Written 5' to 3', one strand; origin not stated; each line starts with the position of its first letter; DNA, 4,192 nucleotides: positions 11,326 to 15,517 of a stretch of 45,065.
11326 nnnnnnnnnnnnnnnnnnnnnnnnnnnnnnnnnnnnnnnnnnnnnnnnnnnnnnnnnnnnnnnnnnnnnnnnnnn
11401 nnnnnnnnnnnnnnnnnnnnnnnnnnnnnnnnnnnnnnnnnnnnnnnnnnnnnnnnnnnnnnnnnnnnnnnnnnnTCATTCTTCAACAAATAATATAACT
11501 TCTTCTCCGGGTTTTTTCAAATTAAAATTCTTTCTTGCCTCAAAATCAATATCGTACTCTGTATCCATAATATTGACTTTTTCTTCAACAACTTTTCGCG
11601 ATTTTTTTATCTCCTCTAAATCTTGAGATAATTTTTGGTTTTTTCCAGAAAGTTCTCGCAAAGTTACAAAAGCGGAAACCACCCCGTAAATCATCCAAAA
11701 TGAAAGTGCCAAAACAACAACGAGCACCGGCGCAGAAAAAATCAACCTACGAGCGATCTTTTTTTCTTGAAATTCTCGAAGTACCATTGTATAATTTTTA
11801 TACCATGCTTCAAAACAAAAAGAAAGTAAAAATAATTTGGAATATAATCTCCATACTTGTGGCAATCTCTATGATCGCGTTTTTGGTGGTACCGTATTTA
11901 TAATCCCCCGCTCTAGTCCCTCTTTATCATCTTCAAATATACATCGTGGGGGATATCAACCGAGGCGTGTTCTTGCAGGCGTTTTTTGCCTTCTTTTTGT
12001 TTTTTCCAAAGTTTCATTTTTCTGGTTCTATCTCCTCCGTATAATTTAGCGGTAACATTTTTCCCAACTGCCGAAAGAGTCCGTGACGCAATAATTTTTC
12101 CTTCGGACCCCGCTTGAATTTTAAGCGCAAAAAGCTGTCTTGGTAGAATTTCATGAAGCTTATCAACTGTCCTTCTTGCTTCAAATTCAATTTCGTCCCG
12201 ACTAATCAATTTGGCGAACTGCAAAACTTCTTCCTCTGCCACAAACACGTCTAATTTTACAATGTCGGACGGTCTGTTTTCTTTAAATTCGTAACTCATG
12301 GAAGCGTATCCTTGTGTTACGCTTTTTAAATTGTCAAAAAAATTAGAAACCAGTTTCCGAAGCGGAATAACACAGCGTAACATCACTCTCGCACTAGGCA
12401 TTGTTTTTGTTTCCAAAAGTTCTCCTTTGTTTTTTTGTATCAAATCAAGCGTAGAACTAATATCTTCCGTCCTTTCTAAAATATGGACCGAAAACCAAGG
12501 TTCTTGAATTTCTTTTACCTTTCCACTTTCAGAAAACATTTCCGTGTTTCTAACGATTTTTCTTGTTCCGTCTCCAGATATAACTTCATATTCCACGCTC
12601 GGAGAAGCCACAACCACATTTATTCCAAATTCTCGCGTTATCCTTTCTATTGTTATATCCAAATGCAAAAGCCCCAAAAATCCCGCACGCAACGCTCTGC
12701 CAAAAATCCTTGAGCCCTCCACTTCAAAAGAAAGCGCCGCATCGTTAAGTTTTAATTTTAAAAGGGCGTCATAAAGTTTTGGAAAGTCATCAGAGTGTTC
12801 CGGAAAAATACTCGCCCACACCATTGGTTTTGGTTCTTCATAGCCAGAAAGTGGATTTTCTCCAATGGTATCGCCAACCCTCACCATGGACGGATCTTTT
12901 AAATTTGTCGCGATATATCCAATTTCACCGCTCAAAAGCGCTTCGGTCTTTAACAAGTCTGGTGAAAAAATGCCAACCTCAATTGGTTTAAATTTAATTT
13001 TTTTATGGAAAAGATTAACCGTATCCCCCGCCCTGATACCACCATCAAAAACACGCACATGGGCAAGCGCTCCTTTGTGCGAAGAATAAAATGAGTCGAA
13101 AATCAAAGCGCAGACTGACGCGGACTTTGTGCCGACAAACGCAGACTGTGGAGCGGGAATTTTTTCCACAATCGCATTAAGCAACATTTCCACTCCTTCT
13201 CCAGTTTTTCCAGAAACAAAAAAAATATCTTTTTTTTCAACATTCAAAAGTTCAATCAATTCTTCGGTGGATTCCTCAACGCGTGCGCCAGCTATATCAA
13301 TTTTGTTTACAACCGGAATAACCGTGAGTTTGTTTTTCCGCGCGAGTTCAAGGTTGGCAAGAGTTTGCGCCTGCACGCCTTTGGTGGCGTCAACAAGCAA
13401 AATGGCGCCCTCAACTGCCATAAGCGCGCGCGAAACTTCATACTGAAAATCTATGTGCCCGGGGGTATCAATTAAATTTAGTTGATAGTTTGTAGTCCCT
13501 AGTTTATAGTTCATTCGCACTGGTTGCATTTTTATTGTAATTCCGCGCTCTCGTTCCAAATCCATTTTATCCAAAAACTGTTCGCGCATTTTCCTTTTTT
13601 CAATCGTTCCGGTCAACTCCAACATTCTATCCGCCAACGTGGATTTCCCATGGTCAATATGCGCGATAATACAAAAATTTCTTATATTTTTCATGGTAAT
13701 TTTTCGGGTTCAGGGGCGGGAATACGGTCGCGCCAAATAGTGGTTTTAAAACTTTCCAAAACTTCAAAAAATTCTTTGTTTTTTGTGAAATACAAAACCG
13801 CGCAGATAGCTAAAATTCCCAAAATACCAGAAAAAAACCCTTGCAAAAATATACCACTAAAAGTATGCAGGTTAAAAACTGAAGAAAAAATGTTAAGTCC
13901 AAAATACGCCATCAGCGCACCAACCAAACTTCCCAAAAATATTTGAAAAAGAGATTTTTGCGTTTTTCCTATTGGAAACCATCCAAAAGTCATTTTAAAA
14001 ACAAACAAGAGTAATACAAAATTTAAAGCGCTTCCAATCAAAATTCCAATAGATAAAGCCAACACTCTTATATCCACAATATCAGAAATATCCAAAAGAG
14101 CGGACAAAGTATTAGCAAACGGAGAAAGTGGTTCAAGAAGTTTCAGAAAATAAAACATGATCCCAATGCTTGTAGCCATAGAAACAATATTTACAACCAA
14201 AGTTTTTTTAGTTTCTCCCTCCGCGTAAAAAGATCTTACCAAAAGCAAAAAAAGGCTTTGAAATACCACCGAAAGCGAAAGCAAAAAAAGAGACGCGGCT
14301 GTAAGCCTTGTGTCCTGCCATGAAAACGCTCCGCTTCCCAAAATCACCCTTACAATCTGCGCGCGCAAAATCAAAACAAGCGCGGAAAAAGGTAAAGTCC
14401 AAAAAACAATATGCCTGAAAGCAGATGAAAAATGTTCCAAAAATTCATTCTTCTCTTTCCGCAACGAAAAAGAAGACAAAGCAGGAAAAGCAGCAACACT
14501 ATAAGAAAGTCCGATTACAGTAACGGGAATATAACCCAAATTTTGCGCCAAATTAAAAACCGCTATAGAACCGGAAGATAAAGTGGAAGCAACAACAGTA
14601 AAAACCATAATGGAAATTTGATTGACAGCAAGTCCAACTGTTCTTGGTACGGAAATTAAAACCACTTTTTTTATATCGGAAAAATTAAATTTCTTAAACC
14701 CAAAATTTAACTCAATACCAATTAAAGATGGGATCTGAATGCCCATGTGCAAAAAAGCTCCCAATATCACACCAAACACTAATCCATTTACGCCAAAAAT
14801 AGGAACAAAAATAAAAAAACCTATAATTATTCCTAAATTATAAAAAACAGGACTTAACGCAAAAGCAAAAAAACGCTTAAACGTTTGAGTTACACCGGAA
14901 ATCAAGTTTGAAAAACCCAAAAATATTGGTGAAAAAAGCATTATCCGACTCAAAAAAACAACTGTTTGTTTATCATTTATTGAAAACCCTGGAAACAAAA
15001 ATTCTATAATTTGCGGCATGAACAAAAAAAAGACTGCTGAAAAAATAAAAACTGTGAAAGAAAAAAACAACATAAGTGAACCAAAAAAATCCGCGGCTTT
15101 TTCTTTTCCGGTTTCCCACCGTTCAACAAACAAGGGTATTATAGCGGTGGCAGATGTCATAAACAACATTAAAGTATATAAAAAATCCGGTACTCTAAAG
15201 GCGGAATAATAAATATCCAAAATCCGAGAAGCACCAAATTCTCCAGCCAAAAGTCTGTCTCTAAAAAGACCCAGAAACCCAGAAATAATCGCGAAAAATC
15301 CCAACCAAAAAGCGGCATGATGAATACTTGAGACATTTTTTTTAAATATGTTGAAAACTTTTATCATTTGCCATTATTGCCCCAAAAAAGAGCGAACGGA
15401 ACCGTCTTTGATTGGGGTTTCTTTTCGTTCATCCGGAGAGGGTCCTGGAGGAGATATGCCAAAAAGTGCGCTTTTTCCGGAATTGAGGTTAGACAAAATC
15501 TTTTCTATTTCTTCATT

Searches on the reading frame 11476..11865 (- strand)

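Call 9: search_protein_families(library=pfam, proteins=[window:11476-11865:-], max_evalue=0.001)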
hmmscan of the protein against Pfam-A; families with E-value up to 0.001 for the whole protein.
window:11476-11865:- (129 aa): 1 family
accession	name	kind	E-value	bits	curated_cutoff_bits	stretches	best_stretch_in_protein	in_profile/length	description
PF04977.20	DivIC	-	7.4e-08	32.5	28.9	1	52-128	2-79/80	Septum formation initiator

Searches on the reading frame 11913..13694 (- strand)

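Call 9: search_protein_families(library=pfam, proteins=[window:11913-13694:-], max_evalue=0.001)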
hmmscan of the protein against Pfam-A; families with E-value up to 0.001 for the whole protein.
window:11913-13694:- (593 aa): 7 families
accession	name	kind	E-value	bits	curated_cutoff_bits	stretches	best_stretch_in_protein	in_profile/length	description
PF00009.33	GTP_EFTU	-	1.7e-57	194.5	26.5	1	2-180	1-187/188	Elongation factor Tu GTP binding domain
PF06421.17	LepA_C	-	1.5e-31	109.1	29.7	1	486-591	2-107/107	GTP-binding protein LepA C-terminus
PF00679.30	EFG_C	-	6.3e-16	58.6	27.9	1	396-481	2-86/89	Elongation factor G C-terminus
PF14492.12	EFG_III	-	5.2e-07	30.1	27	1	288-362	2-73/75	Elongation Factor G, domain III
PF01926.29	MMR_HSR1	-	1.2e-05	25.8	21.9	1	14-131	9-113/113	50S ribosome-binding GTPase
PF03144.31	GTP_EFTU_D2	-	2.9e-05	24.8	30.3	1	208-277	1-72/73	Elongation factor Tu domain 2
PF05970.20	PIF1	-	0.00085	19.4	25.9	0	144-201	11-68/223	PIF1-like helicase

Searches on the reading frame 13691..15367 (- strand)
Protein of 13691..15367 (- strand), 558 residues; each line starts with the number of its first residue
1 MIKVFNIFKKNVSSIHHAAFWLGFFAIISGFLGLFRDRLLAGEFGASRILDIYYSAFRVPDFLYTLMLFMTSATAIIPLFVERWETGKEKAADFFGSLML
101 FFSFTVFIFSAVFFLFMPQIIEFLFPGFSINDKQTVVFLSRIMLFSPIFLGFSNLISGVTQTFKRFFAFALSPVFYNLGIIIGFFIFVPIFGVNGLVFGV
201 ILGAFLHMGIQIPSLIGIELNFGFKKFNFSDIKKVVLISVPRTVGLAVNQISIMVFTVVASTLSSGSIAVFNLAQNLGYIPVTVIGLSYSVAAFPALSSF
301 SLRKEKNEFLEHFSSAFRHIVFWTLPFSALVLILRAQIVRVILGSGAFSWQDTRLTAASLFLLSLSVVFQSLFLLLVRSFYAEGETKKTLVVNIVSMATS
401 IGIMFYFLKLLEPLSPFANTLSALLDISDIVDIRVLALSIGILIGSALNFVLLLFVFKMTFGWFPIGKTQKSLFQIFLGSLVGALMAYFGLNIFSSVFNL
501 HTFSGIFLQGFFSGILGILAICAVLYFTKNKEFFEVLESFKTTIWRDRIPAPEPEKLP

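Call 9: search_protein_families(library=pfam, proteins=[window:13691-15367:-], max_evalue=0.001)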
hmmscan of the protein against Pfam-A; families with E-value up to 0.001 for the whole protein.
window:13691-15367:- (558 aa): 2 families
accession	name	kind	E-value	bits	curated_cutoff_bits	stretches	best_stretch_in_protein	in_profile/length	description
PF03023.19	MurJ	-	4.4e-59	200.7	27.4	1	42-423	3-388/451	Lipid II flippase MurJ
PF01943.22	Polysacc_synt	-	5.3e-07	29.8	28.2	1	88-300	71-273/274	Polysaccharide biosynthesis protein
